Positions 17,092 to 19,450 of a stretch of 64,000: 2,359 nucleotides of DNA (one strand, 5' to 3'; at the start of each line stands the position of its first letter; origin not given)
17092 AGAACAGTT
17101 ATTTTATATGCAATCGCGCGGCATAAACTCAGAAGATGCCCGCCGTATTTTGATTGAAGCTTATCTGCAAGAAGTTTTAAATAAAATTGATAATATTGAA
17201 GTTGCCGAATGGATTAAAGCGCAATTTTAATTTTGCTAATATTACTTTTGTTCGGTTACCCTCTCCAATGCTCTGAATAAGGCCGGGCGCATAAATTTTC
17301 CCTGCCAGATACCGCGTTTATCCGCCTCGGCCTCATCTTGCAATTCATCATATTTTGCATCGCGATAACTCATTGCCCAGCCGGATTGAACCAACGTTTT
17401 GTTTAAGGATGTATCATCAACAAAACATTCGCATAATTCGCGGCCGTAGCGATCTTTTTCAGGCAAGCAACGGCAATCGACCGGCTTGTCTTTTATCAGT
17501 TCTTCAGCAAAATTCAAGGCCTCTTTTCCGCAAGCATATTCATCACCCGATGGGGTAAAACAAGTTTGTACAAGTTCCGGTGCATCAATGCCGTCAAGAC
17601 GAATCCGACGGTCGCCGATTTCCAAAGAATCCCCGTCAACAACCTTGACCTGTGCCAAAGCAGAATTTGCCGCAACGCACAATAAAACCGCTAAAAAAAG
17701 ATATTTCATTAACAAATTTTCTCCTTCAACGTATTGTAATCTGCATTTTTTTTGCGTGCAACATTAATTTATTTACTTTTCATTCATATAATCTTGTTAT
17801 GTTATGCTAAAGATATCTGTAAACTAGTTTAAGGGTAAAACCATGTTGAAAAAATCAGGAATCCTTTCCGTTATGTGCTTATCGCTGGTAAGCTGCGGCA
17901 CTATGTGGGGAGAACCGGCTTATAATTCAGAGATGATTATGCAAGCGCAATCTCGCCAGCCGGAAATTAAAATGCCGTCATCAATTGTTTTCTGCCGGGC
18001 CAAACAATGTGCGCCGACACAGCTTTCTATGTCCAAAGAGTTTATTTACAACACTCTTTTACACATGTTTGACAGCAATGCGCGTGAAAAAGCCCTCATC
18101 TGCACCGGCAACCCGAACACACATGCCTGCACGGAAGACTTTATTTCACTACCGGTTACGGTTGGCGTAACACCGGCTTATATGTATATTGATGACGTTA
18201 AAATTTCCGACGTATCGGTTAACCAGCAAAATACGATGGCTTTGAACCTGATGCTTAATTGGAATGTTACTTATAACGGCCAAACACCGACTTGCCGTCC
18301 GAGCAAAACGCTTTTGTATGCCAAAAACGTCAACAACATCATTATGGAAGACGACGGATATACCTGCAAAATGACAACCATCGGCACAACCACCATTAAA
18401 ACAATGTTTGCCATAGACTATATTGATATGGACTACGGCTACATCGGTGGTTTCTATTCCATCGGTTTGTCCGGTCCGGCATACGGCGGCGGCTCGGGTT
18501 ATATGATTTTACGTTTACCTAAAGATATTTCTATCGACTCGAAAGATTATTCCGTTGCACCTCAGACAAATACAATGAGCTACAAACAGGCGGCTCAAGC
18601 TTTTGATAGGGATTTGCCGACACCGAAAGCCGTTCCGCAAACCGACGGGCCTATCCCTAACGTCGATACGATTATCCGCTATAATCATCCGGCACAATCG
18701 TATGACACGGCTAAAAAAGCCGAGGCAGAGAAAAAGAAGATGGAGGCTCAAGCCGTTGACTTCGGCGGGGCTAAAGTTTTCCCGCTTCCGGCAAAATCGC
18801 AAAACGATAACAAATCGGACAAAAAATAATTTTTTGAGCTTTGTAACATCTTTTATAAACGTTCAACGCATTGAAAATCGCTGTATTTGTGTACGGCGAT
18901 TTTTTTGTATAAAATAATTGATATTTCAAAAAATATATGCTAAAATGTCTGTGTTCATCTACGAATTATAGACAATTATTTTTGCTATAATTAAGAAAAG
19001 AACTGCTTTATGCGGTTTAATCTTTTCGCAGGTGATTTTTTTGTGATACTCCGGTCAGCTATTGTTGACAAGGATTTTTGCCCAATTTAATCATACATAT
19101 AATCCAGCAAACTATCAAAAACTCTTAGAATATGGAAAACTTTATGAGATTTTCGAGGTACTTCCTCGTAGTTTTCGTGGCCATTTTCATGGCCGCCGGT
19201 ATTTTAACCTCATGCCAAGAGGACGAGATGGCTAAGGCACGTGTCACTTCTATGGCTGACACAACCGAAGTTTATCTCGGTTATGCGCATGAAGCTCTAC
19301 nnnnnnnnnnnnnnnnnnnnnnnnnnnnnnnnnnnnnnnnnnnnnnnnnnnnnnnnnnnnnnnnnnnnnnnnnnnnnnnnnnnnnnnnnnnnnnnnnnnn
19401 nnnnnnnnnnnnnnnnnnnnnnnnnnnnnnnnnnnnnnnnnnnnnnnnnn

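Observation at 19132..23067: Bacteroidota-style 1311-aa repeat lipoprotein inserted in an alphaproteobacterial core region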

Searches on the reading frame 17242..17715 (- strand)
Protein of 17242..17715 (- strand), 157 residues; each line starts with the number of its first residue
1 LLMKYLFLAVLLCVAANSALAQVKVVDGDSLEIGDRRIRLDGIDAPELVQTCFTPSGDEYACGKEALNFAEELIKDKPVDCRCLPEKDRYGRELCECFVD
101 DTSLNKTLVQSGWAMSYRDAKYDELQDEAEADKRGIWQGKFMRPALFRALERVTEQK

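Call 3: search_protein_families(library=pfam, proteins=[window:17242-17715:-], max_evalue=0.1)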
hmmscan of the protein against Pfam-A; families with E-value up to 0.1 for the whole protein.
window:17242-17715:- (157 aa): 1 family
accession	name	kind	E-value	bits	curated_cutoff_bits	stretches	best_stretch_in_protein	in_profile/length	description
PF00565.23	SNase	-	1.8e-14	54.5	21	1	37-138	1-106/107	Staphylococcal nuclease homologue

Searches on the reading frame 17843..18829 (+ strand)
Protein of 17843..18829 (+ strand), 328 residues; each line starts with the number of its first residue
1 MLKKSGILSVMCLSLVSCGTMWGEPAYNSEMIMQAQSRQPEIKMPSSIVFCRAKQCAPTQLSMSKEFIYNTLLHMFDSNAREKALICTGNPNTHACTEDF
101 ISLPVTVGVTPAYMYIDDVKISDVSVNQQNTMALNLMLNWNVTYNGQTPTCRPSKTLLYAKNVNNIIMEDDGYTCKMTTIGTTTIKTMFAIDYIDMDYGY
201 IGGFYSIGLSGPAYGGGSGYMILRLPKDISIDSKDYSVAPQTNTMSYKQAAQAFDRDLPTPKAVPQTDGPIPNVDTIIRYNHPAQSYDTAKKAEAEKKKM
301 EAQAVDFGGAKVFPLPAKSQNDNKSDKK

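Call 3: search_protein_families(library=pfam, proteins=[window:17843-18829:+], max_evalue=0.1)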
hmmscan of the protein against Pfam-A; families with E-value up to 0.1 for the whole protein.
window:17843-18829:+ (328 aa): 0 families

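Call 48: search_protein_families(library=ncbifam, proteins=[window:17843-18826:+], max_evalue=0.01)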
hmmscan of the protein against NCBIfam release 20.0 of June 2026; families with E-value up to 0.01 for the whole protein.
window:17843-18826:+ (328 aa): 0 families
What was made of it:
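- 17843..18829 (+): Conserved upstream partner gene: a 328-aa lipoprotein (lipobox LVSC) of unknown family with normal codon usage. It has no Pfam or NCBIfam hit (calls 3, 48).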

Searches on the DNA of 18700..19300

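Call 77: search_rna_families(source=window, start=18700, end=19300, threshold=evalue, max_evalue=1)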
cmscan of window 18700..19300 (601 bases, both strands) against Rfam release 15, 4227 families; matches with E-value up to 1: 1.
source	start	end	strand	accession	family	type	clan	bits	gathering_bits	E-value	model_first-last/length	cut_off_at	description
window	18879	18946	+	RF00114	S15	Cis-reg; leader;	CL00121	14.9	39.5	0.7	7-92/117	no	Ribosomal S15 leader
